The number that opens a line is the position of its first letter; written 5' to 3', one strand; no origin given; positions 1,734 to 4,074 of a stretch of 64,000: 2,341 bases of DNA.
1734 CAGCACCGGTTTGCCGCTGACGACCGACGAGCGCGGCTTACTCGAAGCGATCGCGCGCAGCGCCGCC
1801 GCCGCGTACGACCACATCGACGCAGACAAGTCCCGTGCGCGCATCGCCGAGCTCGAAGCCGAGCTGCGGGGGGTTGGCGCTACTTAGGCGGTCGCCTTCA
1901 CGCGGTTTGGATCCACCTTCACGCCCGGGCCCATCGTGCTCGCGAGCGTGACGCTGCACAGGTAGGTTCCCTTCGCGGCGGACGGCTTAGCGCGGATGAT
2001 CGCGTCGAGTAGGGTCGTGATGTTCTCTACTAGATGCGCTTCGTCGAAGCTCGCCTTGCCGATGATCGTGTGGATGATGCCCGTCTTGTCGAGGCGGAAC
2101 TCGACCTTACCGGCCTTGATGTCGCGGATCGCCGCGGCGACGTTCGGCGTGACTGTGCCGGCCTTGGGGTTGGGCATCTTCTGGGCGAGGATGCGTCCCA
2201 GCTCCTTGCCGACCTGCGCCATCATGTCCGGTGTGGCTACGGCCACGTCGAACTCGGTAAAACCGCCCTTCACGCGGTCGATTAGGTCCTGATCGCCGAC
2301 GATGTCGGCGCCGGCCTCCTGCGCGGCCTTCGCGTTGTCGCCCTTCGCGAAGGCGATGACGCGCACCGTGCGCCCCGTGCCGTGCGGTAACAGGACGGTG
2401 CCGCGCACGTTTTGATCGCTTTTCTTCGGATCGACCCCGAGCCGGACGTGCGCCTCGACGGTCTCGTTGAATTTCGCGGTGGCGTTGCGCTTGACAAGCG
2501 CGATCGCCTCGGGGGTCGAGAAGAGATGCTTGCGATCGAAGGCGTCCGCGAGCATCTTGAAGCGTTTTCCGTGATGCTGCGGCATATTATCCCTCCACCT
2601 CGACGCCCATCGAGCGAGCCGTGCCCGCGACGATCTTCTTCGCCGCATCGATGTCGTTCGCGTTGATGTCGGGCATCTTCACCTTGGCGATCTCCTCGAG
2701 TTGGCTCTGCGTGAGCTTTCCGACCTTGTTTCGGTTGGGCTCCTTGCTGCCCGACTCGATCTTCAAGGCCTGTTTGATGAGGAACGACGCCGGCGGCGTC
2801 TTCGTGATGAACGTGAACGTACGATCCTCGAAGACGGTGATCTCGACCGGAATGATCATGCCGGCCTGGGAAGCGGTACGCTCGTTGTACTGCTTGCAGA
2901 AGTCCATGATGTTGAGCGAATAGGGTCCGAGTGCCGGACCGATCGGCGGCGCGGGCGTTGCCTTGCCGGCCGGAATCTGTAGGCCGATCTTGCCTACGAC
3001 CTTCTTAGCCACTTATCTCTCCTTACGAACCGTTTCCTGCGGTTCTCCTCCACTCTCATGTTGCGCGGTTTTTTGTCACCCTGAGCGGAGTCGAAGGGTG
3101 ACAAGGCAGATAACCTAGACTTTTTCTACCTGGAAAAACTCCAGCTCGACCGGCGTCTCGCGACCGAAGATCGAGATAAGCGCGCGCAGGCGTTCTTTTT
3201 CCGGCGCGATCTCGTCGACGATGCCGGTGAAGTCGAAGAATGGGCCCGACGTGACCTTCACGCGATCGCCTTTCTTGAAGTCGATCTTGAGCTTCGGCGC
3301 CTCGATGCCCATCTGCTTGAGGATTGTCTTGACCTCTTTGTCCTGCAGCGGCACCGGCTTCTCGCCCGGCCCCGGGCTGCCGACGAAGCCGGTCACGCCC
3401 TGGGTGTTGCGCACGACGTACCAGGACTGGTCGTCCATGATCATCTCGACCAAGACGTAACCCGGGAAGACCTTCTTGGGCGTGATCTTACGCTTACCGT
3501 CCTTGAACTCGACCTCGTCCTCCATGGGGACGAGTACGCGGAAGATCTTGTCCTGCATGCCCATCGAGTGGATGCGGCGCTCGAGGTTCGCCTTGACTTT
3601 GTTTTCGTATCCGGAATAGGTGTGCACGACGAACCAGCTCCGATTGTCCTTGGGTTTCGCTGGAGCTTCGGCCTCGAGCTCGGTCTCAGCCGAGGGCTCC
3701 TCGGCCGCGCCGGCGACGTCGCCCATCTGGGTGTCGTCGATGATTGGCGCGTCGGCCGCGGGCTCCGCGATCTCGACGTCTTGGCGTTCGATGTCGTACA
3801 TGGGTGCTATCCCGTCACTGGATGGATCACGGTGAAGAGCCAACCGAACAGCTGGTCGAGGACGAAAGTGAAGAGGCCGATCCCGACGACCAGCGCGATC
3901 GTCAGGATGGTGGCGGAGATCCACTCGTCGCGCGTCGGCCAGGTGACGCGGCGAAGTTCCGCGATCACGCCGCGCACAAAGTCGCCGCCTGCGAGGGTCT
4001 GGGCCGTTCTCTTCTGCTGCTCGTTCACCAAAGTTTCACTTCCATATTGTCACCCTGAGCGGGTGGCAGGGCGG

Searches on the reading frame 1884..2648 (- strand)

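Call 72: search_protein_families(library=pfam, proteins=[window:1884-2648:-], max_evalue=0.00001)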
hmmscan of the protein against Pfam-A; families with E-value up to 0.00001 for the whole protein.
window:1884-2648:- (254 aa): 1 family
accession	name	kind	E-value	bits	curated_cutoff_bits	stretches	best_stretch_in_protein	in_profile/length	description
PF00687.26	Ribosomal_L1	-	2e-65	220.5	32.2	1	53-241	2-198/198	Ribosomal protein L1p/L10e family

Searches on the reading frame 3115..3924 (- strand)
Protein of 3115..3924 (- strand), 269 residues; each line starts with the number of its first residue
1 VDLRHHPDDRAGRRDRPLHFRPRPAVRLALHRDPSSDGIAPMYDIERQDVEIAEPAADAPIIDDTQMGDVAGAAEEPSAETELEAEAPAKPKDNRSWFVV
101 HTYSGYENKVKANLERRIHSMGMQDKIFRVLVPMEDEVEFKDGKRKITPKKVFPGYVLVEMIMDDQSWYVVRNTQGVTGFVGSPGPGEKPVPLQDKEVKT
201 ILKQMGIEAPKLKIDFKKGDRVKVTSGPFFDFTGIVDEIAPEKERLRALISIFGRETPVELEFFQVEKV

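Call 71: search_protein_families(library=pfam, proteins=[window:3115-3924:-], max_evalue=0.00001)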
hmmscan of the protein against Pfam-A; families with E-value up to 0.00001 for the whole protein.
window:3115-3924:- (269 aa): 2 families
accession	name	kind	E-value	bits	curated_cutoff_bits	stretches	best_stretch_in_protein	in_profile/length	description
PF02357.24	NusG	-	3.6e-32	111.2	22.2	1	96-201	2-92/93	Transcription termination factor nusG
PF00467.35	KOW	-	3.2e-06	27.2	22.3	1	218-244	1-27/32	KOW motif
